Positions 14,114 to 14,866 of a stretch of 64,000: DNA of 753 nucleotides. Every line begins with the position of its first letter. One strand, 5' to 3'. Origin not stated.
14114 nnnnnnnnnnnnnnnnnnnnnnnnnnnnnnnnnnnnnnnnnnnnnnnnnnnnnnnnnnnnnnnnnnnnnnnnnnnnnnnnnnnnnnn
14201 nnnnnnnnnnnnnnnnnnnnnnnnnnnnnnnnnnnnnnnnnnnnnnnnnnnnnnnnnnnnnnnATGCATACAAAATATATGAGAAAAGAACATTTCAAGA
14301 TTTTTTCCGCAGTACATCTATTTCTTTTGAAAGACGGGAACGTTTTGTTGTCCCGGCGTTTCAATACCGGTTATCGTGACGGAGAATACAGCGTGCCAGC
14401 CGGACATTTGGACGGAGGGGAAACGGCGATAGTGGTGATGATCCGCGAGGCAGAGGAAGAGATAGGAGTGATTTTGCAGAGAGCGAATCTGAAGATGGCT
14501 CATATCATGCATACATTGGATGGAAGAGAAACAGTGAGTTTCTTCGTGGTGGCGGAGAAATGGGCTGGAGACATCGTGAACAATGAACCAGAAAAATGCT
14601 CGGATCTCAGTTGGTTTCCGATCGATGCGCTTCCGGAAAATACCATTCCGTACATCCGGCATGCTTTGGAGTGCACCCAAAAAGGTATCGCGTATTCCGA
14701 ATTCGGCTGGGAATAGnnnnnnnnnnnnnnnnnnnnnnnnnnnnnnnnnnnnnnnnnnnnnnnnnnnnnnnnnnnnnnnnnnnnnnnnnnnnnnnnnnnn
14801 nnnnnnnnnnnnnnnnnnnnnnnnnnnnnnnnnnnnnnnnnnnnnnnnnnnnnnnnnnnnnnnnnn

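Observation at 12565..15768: lexA-headed five-gene operon encoding an NDT-like enzyme, an ORF6N protein, a Nudix hydrolase and an APH-type kinase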

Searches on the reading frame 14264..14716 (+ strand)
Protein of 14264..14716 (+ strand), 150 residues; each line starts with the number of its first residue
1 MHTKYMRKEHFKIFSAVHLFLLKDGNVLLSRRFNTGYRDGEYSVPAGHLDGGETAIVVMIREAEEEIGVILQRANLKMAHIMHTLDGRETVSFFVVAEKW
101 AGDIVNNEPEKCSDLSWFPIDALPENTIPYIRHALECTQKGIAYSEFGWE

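Call 3: search_protein_families(library=pfam, proteins=[window:14264-14716:+], max_evalue=0.01)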
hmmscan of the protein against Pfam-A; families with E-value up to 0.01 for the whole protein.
window:14264-14716:+ (150 aa): 2 families
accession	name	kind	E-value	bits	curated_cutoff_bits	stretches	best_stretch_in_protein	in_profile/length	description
PF00293.34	NUDIX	-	1e-15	58.4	21.1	1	16-126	5-122/134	NUDIX domain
PF14815.12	NUDIX_4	-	4.4e-05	23.7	35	1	20-129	4-104/113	NUDIX domain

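Call 40: search_protein_families(library=ncbifam, proteins=[window:14264-14716:+], max_evalue=0.01)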
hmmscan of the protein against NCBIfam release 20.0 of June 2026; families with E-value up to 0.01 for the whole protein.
window:14264-14716:+ (150 aa): 12 families
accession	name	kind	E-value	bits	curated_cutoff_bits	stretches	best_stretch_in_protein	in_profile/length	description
TIGR00586.1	mutt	equivalog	1.5e-10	41.1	97.9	1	16-130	8-118/129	8-oxo-dGTP diphosphatase MutT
NF006530.0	PRK08999.1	equivalog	3.8e-10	39.3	245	1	18-130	11-119/315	Nudix family hydrolase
NF008044.0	PRK10776.1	equivalog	5.2e-09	36.1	148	1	21-129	12-116/130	8-oxo-dGTP diphosphatase MutT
NF008736.0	PRK11762.1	equivalog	1.8e-06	27.6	169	1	15-117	48-151/186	ADP compounds hydrolase NudE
NF052459.1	OxoGTPPhMutT1Mycb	equivalog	2e-06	27.1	475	1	39-123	28-109/292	8-oxo-(d)GTP phosphatase MutT1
NF001299.0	PRK00241.1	equivalog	1.8e-05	24.3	158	1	9-72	130-191/263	NAD(+) diphosphatase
NF007834.0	PRK10546.1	equivalog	5.8e-05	22.9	156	1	13-105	3-94/135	pyrimidine (deoxy)nucleoside triphosphate diphosphatase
NF041652.1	Nud_hyd_Dein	equivalog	0.00011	22.5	200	1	23-103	23-106/152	Nudix hydrolase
NF001938.0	PRK00714.1-5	equivalog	0.00013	21.4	116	1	17-70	16-75/172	RNA pyrophosphohydrolase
NF003791.0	PRK05379.2-3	equivalog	0.0011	18.3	409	1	14-76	202-263/340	bifunctional nicotinamide-nucleotide adenylyltransferase/Nudix hydroxylase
NF001937.0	PRK00714.1-4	equivalog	0.0036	17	139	1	21-73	16-64/161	RNA pyrophosphohydrolase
NF001934.0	PRK00714.1-1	equivalog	0.0091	15.4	241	0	23-73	18-64/176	RNA pyrophosphohydrolase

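Call 41: search_protein_families(library=padloc, proteins=[window:14264-14716:+], max_evalue=0.01)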
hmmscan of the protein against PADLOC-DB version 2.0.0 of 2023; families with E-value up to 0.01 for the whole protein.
window:14264-14716:+ (150 aa): 1 family
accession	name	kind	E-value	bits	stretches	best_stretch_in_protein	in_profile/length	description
PDLC04899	PDC-S07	-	2.1e-07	28.7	1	11-125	7-114/135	-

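Call 42: search_protein_families(library=phrogs, proteins=[window:14264-14716:+], max_evalue=0.001)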
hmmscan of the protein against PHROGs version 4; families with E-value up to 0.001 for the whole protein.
window:14264-14716:+ (150 aa): 4 families
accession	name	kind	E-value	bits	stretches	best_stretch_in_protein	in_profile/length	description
phrog_1198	-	other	1.3e-15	58.8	1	3-127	27-155/253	MutT/NUDIX hydrolase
phrog_6216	-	unknown function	2e-06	27.8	1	24-135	11-110/545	-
phrog_15528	-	head and packaging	3.6e-06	26.7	1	20-124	527-624/794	portal protein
phrog_1185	-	other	1.3e-05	25.8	1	32-79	173-219/301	nudix hydrolase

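Call 60: search_solved_structures(query=window:14264-14716:+, max_evalue=0.001)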
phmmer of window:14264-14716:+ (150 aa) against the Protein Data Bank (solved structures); distinct sequences matched with E-value up to 0.001: 24.
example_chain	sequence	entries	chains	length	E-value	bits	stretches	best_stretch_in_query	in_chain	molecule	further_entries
4dyw_A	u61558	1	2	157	3.5e-10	42.9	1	21-137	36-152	MutT/NUDIX family protein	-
4kyx_A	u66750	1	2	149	6.6e-09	38.8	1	17-136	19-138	ADP-ribose pyrophosphatase MutT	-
3ees_A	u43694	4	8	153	2e-07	34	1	7-103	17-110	Probable pyrophosphohydrolase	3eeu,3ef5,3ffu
6fl4_A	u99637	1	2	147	2.7e-07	33.6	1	16-125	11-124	Nudix hydrolase 1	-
6dby_A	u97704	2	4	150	2.7e-07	33.6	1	16-125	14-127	Nudix hydrolase 1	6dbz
5gp0_E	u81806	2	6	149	2.7e-07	33.6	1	16-125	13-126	Nudix hydrolase 1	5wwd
6ypb_A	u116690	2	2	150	3.8e-07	33.1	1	14-125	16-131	Geranyl diphosphate phosphohydrolase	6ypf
5wy6_E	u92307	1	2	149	1.9e-06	30.8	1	16-125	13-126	Nudix hydrolase 1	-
1mut_A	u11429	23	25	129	5.8e-06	29.3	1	16-112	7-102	NUCLEOSIDE TRIPHOSPHATE PYROPHOSPHOHYDROLASE | Mutator mutT protein | 7,8-dihydro-8-oxoguanine-triphosphatase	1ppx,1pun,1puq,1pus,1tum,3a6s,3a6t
3r03_A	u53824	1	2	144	1.8e-05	27.6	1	21-129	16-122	NUDIX hydrolase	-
7syc_A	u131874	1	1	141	2e-05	27.5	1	12-108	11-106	7,8-dihydro-8-oxoguanine-triphosphatase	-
5iw4_A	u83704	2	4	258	2.7e-05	27.1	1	12-125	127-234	NADH pyrophosphatase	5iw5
1vk6_A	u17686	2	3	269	3e-05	27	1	12-125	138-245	NADH pyrophosphatase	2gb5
3hhj_A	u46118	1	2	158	6.6e-05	25.8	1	20-77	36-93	Mutator mutT protein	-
5isy_A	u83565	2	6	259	7.1e-05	25.7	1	12-125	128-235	NADH pyrophosphatase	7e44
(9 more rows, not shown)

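Call 76: find_homologous_proteins(query=window:14264-14716:+, max_evalue=1e-15)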
Query window:14264-14716:+ (150 aa): 2906 proteins with E <= 1e-15 among 2932 candidates; the best 120 are listed.
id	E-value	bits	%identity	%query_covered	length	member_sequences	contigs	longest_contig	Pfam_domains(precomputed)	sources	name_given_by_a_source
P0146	1.6e-93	328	100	97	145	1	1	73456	PF00293.35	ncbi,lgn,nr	ncbi:MAG: NUDIX domain-containing protein [Candidatus Moranbacteria bacterium]|nr:NUDIX domain-conta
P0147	2.2e-84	299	87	98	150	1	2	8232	PF00293.35,PF14815.13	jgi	jgi:mutator protein MutT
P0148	2.2e-83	295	88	97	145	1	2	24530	PF00293.35,PF14815.13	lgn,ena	-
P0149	1.8e-72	260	77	97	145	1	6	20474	PF00293.35,PF14815.13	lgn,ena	-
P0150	5.2e-66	239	70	97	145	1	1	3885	PF00293.35,PF14815.13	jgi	jgi:ADP-ribose pyrophosphatase YjhB (NUDIX family)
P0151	3.1e-65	236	66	97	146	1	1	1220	PF00293.35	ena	-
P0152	9.4e-64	232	69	97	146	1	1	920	PF00293.35,PF14815.13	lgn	-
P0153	2.0e-60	221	65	97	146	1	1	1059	PF00293.35,PF14815.13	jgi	-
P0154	3.5e-59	217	63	97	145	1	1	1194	PF00293.35,PF14815.13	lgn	-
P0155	8.3e-56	206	63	95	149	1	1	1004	PF00293.35,PF14815.13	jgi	-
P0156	1.1e-52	196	61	95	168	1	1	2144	PF00293.35,PF14815.13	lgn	-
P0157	2.2e-52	195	60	94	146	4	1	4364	PF00293.35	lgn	-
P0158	6.4e-52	193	62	96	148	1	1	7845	PF00293.35,PF14815.13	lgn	-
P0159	7.7e-52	193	65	94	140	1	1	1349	PF00293.35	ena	-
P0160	1.6e-51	192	58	97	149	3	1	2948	PF00293.35,PF14815.13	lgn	-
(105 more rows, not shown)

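Call 77: find_encoding_contigs(protein=P0148, flank=7000, max_places=3)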
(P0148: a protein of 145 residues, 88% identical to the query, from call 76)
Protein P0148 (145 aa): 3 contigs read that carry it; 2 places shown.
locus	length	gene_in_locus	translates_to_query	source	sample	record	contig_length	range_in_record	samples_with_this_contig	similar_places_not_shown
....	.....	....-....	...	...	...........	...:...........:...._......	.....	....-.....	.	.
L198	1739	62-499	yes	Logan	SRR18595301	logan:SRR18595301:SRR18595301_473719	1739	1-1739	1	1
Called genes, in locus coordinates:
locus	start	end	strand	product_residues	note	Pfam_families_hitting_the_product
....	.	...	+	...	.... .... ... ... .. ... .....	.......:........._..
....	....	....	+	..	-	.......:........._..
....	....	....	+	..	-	-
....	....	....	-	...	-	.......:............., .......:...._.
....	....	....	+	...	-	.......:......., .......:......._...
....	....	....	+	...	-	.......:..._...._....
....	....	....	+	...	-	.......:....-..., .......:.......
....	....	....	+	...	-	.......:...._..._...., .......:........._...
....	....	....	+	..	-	-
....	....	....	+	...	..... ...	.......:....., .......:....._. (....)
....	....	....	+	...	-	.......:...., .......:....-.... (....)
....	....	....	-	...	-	-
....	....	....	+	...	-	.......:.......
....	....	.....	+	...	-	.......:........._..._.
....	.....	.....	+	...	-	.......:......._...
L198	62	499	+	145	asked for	PF00293:NUDIX, PF14815:NUDIX_4 (weak)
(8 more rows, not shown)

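Call 78: find_encoding_contigs(protein=P0149, flank=7000, max_places=4)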
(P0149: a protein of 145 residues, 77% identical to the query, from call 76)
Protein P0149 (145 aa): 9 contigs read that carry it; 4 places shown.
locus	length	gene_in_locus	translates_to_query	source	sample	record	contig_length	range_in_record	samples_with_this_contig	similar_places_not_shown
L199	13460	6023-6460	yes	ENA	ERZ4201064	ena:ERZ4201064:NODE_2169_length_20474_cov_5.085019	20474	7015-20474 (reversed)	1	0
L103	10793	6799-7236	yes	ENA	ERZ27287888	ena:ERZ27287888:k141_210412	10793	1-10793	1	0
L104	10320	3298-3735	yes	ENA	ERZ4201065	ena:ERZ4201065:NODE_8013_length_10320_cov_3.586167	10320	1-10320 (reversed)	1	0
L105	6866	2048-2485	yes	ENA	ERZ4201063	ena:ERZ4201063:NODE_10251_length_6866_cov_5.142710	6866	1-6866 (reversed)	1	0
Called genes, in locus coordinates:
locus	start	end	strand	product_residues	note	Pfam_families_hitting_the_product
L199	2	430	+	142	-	?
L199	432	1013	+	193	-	PF01300:Sua5_yciO_yrdC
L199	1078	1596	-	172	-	PF13436:Gly-zipper_OmpA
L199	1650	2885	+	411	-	PF05496:RuvB_N, PF13191:AAA_16 (faint), PF20720:nSTAND3 (faint), PF00004:AAA, PF07728:AAA_5 (faint), PF13173:AAA_14 (weak), PF16193:AAA_assoc_2, PF12002:MgsA_C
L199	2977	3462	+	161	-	PF00578:AhpC-TSA, PF08534:Redoxin, PF02630:SCO1-SenC (faint), PF13911:AhpC-TSA_2 (weak)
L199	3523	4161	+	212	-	PF01726:LexA_DNA_bind, PF00717:Peptidase_S24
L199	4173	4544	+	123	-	PF05014:Nuc_deoxyrib_tr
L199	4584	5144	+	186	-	PF10543:ORF6N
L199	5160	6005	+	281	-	PF02498:Bro-N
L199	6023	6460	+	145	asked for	PF00293:NUDIX, PF14815:NUDIX_4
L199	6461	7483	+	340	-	PF01636:APH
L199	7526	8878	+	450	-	PF09903:DUF2130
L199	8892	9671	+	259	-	PF13529:Peptidase_C39_2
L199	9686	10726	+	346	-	PF04055:Radical_SAM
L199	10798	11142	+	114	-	-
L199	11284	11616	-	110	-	PF00076:RRM_1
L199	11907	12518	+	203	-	PF00702:Hydrolase (weak), PF13419:HAD_2, PF13242:Hydrolase_like (weak)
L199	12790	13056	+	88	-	PF04070:DUF378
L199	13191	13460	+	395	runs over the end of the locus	PF01135:PCMT (faint), PF13679:Methyltransf_32, PF13847:Methyltransf_31, PF13649:Methyltransf_25 (weak)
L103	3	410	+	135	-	?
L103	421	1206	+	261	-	PF03372:Exo_endo_phos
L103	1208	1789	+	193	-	PF01300:Sua5_yciO_yrdC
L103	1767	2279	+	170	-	-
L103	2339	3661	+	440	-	PF05496:RuvB_N, PF13191:AAA_16 (faint), PF20720:nSTAND3 (faint), PF00004:AAA, PF07728:AAA_5 (faint), PF13173:AAA_14 (weak), PF16193:AAA_assoc_2, PF12002:MgsA_C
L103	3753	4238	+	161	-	PF00578:AhpC-TSA, PF08534:Redoxin, PF02630:SCO1-SenC (faint), PF13911:AhpC-TSA_2 (weak)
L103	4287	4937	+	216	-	PF01726:LexA_DNA_bind, PF00717:Peptidase_S24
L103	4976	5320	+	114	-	PF05014:Nuc_deoxyrib_tr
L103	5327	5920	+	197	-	PF10543:ORF6N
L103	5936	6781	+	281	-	PF02498:Bro-N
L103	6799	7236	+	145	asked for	PF00293:NUDIX, PF14815:NUDIX_4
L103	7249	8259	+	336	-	PF01636:APH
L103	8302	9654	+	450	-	PF09903:DUF2130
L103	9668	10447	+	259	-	PF13529:Peptidase_C39_2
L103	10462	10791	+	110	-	?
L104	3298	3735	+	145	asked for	PF00293:NUDIX, PF14815:NUDIX_4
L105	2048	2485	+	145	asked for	PF00293:NUDIX, PF14815:NUDIX_4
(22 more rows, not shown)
